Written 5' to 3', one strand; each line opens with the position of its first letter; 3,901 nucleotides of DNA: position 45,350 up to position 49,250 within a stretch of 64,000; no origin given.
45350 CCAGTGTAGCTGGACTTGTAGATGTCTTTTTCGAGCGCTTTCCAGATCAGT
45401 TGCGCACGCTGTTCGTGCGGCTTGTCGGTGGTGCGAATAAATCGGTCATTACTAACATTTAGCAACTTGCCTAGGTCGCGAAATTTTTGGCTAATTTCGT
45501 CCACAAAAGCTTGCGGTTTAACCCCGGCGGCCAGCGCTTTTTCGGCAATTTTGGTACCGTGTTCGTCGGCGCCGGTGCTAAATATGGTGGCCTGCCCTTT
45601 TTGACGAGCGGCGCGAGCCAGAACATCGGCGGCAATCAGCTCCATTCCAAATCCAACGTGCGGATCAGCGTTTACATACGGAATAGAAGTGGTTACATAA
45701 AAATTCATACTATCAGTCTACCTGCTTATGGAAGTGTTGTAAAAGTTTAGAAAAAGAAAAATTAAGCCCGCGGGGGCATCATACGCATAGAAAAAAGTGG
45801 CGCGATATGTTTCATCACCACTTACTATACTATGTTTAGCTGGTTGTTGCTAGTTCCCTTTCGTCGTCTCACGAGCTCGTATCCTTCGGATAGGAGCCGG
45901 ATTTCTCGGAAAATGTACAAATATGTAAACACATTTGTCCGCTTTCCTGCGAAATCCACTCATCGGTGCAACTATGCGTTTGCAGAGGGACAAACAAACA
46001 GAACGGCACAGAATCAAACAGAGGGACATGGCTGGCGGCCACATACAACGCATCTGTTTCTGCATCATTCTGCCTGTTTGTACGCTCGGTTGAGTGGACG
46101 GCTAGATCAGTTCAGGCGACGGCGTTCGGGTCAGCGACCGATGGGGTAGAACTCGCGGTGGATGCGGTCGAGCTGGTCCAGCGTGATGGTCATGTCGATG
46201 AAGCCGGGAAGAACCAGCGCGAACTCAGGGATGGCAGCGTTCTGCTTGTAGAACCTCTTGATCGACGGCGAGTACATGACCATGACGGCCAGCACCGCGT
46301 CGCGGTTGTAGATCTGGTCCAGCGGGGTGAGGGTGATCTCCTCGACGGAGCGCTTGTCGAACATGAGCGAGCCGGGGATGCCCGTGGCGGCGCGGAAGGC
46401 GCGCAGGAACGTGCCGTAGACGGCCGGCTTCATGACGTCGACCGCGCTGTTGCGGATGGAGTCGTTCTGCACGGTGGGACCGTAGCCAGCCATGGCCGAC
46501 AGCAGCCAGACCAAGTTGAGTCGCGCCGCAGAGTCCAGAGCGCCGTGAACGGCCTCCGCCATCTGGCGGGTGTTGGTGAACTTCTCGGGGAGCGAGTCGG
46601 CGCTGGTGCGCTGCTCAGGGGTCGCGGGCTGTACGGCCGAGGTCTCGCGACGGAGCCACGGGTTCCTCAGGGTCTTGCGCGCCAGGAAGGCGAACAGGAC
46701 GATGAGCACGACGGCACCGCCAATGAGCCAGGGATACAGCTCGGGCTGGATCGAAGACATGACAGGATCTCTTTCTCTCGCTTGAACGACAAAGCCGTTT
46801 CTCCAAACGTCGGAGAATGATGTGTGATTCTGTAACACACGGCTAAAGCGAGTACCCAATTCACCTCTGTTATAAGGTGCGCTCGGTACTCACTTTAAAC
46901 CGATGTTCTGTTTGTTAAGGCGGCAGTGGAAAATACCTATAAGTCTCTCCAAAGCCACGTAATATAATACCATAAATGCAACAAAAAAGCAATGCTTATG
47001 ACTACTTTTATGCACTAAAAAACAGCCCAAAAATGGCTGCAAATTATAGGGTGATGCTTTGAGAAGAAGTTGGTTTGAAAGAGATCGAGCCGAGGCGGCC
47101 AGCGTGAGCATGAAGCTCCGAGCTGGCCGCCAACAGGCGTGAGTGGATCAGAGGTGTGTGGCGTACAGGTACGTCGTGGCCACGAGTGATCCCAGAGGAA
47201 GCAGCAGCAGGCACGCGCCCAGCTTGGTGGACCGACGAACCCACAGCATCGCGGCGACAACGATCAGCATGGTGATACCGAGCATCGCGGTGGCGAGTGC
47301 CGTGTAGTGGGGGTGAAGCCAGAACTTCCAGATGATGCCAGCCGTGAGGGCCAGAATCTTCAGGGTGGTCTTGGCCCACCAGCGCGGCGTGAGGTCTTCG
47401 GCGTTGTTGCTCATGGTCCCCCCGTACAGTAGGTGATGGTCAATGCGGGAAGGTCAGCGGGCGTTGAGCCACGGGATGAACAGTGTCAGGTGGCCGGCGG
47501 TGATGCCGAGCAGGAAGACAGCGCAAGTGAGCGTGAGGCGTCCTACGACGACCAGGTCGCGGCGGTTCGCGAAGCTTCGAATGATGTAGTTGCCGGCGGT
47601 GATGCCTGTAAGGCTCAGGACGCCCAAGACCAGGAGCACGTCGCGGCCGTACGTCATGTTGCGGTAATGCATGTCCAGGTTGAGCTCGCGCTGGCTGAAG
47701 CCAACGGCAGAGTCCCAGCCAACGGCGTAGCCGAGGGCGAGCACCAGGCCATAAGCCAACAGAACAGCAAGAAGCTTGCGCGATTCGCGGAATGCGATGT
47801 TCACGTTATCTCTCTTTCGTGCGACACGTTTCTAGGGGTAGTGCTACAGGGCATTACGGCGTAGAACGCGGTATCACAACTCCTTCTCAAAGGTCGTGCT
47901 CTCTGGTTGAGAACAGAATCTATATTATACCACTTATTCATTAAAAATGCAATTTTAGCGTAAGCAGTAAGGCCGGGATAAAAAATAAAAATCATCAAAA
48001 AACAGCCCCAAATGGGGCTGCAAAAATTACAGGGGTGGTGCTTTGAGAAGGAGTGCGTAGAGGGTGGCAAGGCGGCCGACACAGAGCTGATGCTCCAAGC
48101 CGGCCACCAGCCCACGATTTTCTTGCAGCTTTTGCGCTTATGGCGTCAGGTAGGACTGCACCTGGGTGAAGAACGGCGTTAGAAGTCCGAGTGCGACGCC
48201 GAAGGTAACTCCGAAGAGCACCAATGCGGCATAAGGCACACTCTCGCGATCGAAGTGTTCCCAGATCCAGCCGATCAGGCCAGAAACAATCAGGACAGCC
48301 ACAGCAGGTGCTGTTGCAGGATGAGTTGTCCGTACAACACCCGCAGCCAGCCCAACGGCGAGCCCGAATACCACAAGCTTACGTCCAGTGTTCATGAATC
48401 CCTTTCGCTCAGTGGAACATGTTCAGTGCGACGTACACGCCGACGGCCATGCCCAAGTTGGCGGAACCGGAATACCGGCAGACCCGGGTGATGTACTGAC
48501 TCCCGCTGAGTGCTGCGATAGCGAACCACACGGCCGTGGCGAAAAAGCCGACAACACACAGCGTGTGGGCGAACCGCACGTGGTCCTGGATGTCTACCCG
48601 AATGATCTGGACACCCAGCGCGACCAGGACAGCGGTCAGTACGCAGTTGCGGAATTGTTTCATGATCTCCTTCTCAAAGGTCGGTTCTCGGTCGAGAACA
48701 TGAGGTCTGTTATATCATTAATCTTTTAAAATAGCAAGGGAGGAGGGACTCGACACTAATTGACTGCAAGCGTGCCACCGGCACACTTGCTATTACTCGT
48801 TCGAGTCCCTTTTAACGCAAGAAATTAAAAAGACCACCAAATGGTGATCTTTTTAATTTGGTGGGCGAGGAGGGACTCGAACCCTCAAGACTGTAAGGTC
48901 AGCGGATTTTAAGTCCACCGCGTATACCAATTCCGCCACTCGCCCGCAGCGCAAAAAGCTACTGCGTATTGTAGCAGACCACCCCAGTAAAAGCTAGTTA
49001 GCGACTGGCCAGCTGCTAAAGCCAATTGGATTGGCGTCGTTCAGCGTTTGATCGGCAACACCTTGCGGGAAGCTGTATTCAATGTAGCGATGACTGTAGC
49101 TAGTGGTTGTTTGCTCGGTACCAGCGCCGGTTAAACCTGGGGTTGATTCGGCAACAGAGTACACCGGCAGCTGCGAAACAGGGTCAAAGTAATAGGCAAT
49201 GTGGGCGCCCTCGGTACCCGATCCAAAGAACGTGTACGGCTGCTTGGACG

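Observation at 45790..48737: Block C is organised like a cassette array with repeated linkers and SD/anti-SD inverted repeats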

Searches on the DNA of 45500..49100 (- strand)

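Call 7: search_rna_families(source=window, start=45500, end=49100, threshold=evalue, max_evalue=1)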
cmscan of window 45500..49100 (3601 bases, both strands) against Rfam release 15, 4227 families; matches with E-value up to 1: 2.
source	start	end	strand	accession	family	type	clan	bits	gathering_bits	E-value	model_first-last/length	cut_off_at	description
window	48862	48945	-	RF00005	tRNA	Gene; tRNA;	CL00001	58.7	29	2.2e-11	1-71/71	no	tRNA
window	47996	48045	-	RF00057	RyhB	Gene; sRNA;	-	23.2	55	0.4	1-67/67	no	RyhB RNA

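Call 57: search_rna_families(sources=[L085, L105, L109, L111], threshold=evalue, max_evalue=0.1, show_alignments=3)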
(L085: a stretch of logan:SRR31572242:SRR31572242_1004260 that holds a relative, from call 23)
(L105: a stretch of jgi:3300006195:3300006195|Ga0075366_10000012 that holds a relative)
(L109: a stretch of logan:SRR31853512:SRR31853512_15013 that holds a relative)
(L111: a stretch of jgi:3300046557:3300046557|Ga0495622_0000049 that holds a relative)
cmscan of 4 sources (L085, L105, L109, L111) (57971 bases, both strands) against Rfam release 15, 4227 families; matches with E-value up to 0.1: 6.
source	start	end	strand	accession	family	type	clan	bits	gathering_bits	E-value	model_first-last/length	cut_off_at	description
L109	5995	6065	+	RF00005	tRNA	Gene; tRNA;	CL00001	62.8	29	2.7e-11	1-71/71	no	tRNA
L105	6027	6097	+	RF00005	tRNA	Gene; tRNA;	CL00001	62.7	29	2.8e-11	1-71/71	no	tRNA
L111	7778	7862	+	RF00005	tRNA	Gene; tRNA;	CL00001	61.8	29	5e-11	1-71/71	no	tRNA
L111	6200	6270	+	RF00005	tRNA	Gene; tRNA;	CL00001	61.5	29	6e-11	1-71/71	no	tRNA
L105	7617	7700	+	RF00005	tRNA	Gene; tRNA;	CL00001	58.7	29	3.5e-10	1-71/71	no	tRNA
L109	7583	7666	+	RF00005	tRNA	Gene; tRNA;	CL00001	58.7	29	3.6e-10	1-71/71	no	tRNA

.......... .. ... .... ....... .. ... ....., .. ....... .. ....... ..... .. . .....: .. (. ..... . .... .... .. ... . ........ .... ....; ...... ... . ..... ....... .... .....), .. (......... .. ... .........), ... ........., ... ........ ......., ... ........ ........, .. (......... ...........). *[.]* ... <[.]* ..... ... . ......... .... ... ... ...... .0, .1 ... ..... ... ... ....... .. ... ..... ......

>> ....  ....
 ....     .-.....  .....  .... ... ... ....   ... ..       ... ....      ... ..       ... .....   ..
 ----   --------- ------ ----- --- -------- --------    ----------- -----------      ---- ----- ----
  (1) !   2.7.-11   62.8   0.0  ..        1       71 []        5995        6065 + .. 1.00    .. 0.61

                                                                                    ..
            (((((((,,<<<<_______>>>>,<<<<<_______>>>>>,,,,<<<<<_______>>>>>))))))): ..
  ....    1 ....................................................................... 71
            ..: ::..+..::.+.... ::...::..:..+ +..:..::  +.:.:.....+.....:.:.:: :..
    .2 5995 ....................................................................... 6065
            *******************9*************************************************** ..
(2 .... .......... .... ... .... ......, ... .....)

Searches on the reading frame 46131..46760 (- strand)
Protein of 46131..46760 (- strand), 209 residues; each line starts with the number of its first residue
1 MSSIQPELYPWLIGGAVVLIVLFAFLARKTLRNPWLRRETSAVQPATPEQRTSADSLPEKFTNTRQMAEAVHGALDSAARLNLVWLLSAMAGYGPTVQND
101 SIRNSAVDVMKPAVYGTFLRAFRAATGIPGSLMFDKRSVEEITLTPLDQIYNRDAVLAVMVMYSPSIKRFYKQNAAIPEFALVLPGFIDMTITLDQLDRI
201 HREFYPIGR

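Call 10: search_protein_families(library=pfam, proteins=[window:46131-46760:-], max_evalue=1)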
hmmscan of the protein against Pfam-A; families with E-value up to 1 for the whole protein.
window:46131-46760:- (209 aa): 0 families

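Call 21: find_homologous_proteins(query=window:46131-46760:-, max_evalue=0.01)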
Query window:46131-46760:- (209 aa): 3 proteins with E <= 0.01 among 251 candidates.
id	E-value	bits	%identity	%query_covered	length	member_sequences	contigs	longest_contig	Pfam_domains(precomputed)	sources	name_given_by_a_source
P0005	1.1e-132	458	100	100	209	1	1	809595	-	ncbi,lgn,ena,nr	ncbi:MAG TPA: hypothetical protein VJ843_03710 [Candidatus Saccharimonadales bacterium]|nr:hypotheti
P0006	1.2e-37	148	45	98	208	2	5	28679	-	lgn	-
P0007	3.4e-33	133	43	98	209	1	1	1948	-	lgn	-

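Call 22: find_encoding_contigs(protein=P0006, flank=10000, max_places=6)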
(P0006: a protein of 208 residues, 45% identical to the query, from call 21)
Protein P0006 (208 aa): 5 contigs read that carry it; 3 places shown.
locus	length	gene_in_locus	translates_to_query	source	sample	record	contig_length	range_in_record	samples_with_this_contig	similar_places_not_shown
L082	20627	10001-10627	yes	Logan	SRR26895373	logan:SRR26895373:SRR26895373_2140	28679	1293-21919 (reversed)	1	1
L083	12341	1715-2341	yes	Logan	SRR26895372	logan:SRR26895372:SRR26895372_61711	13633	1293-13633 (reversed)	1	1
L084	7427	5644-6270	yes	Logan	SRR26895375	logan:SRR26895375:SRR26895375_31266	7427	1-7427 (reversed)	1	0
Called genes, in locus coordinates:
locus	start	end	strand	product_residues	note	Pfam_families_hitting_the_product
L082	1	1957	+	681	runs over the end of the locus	PF00122:E1-E2_ATPase, PF00702:Hydrolase, PF08282:Hydrolase_3 (weak)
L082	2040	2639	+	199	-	PF01872:RibD_C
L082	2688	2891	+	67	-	-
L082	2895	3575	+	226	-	-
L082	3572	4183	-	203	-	PF20240:DUF6597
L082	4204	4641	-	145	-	PF13561:adh_short_C2, PF00106:adh_short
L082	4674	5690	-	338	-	-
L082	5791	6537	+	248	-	PF01996:F420_ligase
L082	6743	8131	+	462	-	-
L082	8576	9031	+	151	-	-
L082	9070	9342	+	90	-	-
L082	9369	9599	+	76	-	-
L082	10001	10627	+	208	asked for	-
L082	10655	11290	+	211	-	-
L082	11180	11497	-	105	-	-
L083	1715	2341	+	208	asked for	-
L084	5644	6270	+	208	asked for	-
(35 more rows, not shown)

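Call 23: find_encoding_contigs(protein=P0007, flank=10000, max_places=4)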
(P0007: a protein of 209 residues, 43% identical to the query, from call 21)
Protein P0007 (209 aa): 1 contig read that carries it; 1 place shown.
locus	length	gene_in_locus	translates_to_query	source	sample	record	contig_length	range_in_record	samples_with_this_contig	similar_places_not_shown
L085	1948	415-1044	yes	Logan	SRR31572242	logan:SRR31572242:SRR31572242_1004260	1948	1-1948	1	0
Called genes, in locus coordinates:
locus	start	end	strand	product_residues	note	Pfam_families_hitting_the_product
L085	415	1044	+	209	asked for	-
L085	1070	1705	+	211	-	-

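Call 48: search_protein_representatives(protein=window:46131-46760:-)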
Query: 209 residues. Proteins with E-value up to 0.001 (for the whole library): 10; up to 1e-10: 9; up to 1e-30: 4. The best 10 are listed.
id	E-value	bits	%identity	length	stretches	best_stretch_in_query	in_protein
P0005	3.5e-133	458.0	100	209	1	1-209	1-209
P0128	3.0e-56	206.9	52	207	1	1-204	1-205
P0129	8.4e-35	136.9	42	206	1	4-205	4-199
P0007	1.1e-33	133.3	46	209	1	2-205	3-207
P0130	1.0e-24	104.0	39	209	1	1-205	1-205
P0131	1.5e-23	100.2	35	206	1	1-205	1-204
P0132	7.1e-19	85.0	39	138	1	77-205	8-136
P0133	5.5e-17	78.8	34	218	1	10-202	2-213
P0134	4.2e-16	75.9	30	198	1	2-205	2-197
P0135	6.0e-10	55.8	30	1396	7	107-142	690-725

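Call 86: search_protein_families(library=phrogs, proteins=[window:46131-46760:-], max_evalue=0.1)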
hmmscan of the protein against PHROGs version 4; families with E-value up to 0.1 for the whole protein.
window:46131-46760:- (209 aa): 0 families

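Call 87: search_protein_families(library=padloc, proteins=[window:46131-46760:-], max_evalue=0.1)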
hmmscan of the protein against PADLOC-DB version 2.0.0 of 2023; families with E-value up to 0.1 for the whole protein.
window:46131-46760:- (209 aa): 0 families

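Call 88: search_protein_families(library=ncbifam, proteins=[window:46131-46760:-], max_evalue=0.1)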
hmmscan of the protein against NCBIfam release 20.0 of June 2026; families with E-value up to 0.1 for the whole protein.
window:46131-46760:- (209 aa): 0 families

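Call 105: predict_structure(alignment_id=A5)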
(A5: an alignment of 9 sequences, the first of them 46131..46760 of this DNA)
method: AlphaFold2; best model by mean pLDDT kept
length: 209 residues; sequences in the alignment: 9
mean_pLDDT: 82.3   pTM: 0.67
mean pLDDT of the five models: 82.3, 81.1, 80.7, 80.3, 78.9
residues with pLDDT >= 90: 127; 70-90: 34; 50-70: 20; < 50: 28
segments of 3 or more residues with pLDDT < 50: 39-60
pLDDT, mean of each block of 10 residues (from residue 1): 56 74 75 51 37 42 86 97 96 91 95 95 94 92 94 96 97 93 90 97 80
secondary structure, 60 per line:
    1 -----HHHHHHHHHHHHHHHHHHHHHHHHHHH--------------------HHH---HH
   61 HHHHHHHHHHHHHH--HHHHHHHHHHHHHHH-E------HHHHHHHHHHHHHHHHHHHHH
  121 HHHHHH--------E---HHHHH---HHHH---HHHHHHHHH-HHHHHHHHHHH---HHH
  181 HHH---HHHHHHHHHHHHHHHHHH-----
elements in order: H6-32 H59-74 H77-91 H100-126 H139-143 H147-150 H154-162 H164-174 H178-183 H187-204

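Call 109: fold_search(model_id=the predicted structure, library=pdb)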
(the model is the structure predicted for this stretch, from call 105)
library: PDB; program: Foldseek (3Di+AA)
matches with E <= 10: 66; with E <= 0.001: 0
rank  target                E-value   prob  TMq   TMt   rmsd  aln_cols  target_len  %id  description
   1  6hh3_B                1.9e+00  0.09  0.23  0.16  15.5       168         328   12  ADP-ribosylserine hydrolase ARH3 of Latimeria chalumnae in complex with ADP-HPD (released 2018-11-28)
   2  6tfk_A                2.1e+00  0.06  0.17  0.07  35.5       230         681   10  Vip3Aa toxin structure (released 2020-08-12)
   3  7udi_B                2.2e+00  0.09  0.18  0.15  17.7       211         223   13  Full-length dimer of DNA-Damage Response Protein C from Deinococcus radiodurans (released 2023-02-22)
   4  8ow6_A                2.4e+00  0.08  0.21  0.26   8.6       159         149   16  PERIDININ-CHLOROPHYLL-PROTEIN OF HETEROCAPSA PYGMAEA, 100K (released 2024-05-15)
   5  7bqn_MODEL_1_A        2.7e+00  0.13  0.23  0.33   8.7       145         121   14  Solution NMR structure of fold-C Rei; de novo designed protein with an asymmetric all-alpha topology (released 2021-04-07)
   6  2c41_B                2.9e+00  0.04  0.15  0.19  17.1       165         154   11  X-ray structure of Dps from Thermosynechococcus elongatus (released 2006-10-11)
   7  7dmf                  2.9e+00  0.03  0.14  0.15  12.9       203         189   13  A de novo protein that rigidly extends the structure of tVHS-like domain in tepsin with a new designed domain (released 2021-12-08)
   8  8cmr_A                3.2e+00  0.13  0.25  0.23   8.8       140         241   13  Linear specific OTU-type DUB SnOTU from the pathogen S. negenvensis in complex with linear di-ubiquitin (released 2023-11-22)
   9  6hh4_A                3.5e+00  0.06  0.21  0.16  15.9       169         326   14  ADP-ribosylserine hydrolase ARH3 of Latimeria chalumnae in complex with ADP-ribosyl-L-arginine (released 2018-11-28)
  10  8to0_C                3.9e+00  0.03  0.12  0.14  30.4       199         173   12  48-nm repeating structure of doublets from mouse sperm flagella (released 2023-11-01)
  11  9c24_C                4.1e+00  0.05  0.20  0.24  16.4       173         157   11  Fab F946 in complex with OspCB (released 2025-08-27)
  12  5agy_A                4.1e+00  0.04  0.17  0.16  16.4       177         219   15  CRYSTAL STRUCTURE OF A TAU CLASS GST MUTANT FROM GLYCINE (released 2015-12-16)
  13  7rro_D0               4.1e+00  0.03  0.14  0.11  36.7       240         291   14  Structure of the 48-nm repeat doublet microtubule from bovine tracheal cilia (released 2021-10-27)
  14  6g1q_A                4.5e+00  0.06  0.23  0.16  15.6       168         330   10  ADP-ribosylserine hydrolase ARH3 of Latimeria chalumnae in complex with ADP-ribose (released 2018-11-28)
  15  8st8_A                4.5e+00  0.02  0.14  0.15  15.6       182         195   16  Structure of E3 ligase SopA bound to ubiquitin (released 2023-07-12)
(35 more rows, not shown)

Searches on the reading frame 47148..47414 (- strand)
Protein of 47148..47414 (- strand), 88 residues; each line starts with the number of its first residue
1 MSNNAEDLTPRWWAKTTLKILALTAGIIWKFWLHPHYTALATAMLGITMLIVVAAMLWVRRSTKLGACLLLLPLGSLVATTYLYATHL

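Call 10: search_protein_families(library=pfam, proteins=[window:47148-47414:-], max_evalue=1)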
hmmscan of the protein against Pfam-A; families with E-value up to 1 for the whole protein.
window:47148-47414:- (88 aa): 4 families
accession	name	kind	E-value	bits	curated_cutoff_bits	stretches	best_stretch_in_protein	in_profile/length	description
PF01730.21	UreF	-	0.079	13.7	23.3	1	34-85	98-149/151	UreF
PF11992.13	TgpA_N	-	0.17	11.3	30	1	10-82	18-90/333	TgpA N-terminal domain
PF19744.4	DUF6232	-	0.22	12.4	27.4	1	22-62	47-81/117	Family of unknown function (DUF6232)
PF10947.13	DUF2628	-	0.61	11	23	1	14-84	19-88/93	Protein of unknown function (DUF2628)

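Call 35: find_homologous_proteins(query=window:47148-47414:-, max_evalue=0.1)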
Query window:47148-47414:- (88 aa): 1 proteins with E <= 0.1 among 8 candidates.
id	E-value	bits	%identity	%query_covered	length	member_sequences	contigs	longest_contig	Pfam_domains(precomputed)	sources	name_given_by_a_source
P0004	2.6e-49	183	100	100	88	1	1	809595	-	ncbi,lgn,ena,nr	ncbi:MAG TPA: hypothetical protein VJ843_03715 [Candidatus Saccharimonadales bacterium]|nr:hypotheti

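Call 86: search_protein_families(library=phrogs, proteins=[window:47148-47414:-], max_evalue=0.1)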
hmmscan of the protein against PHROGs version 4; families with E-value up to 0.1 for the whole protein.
window:47148-47414:- (88 aa): 0 families

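Call 87: search_protein_families(library=padloc, proteins=[window:47148-47414:-], max_evalue=0.1)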
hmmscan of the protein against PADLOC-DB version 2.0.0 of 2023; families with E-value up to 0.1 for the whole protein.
window:47148-47414:- (88 aa): 1 family
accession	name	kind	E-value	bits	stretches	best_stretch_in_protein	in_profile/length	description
PDLC00725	Effector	-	0.079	10.3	1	20-77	148-205/293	4TM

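Call 88: search_protein_families(library=ncbifam, proteins=[window:47148-47414:-], max_evalue=0.1)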
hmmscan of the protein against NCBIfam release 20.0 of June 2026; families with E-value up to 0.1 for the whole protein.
window:47148-47414:- (88 aa): 1 family
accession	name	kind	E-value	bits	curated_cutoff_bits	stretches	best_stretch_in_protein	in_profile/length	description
NF006749.0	PRK09272.1-2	subfamily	0.01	16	119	1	46-85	9-48/116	hypothetical protein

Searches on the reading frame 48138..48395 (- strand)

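Call 10: search_protein_families(library=pfam, proteins=[window:48138-48395:-], max_evalue=1)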
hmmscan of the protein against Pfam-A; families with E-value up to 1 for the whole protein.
window:48138-48395:- (85 aa): 5 families
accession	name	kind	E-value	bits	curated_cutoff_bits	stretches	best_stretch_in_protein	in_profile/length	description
PF07694.17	5TM-5TMR_LYT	-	0.0039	17.2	24.6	1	9-69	61-131/169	5TMR of 5TMR-LYT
PF24677.1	DUF7657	-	0.0039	16.4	26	1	5-83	190-268/401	Domain of unknown function (DUF7657)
PF12811.12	BaxI_1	-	0.014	15.5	26.2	1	9-78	33-101/233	Bax inhibitor 1 like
PF01292.26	Ni_hydr_CYTB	-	0.019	15.2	30.1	1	20-73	5-55/179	Prokaryotic cytochrome b561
PF12666.12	PrgI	-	0.5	11.4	27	1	3-60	18-63/91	PrgI family protein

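Call 86: search_protein_families(library=phrogs, proteins=[window:48138-48395:-], max_evalue=0.1)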
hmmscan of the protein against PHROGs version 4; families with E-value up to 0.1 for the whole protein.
window:48138-48395:- (85 aa): 2 families
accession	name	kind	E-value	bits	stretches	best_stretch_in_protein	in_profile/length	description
phrog_23833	-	unknown function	0.028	15.5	1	27-44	23-40/46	-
phrog_17647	-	unknown function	0.07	15.1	0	9-35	10-35/93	-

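Call 87: search_protein_families(library=padloc, proteins=[window:48138-48395:-], max_evalue=0.1)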
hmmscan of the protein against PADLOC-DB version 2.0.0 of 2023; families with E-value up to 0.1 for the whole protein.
window:48138-48395:- (85 aa): 0 families

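Call 88: search_protein_families(library=ncbifam, proteins=[window:48138-48395:-], max_evalue=0.1)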
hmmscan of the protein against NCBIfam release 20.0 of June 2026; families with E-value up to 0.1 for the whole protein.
window:48138-48395:- (85 aa): 1 family
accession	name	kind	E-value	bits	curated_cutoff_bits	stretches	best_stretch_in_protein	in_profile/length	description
NF041281.1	TraA_gammapb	subfamily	0.081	13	50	0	4-34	26-56/75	TraA family conjugative transfer protein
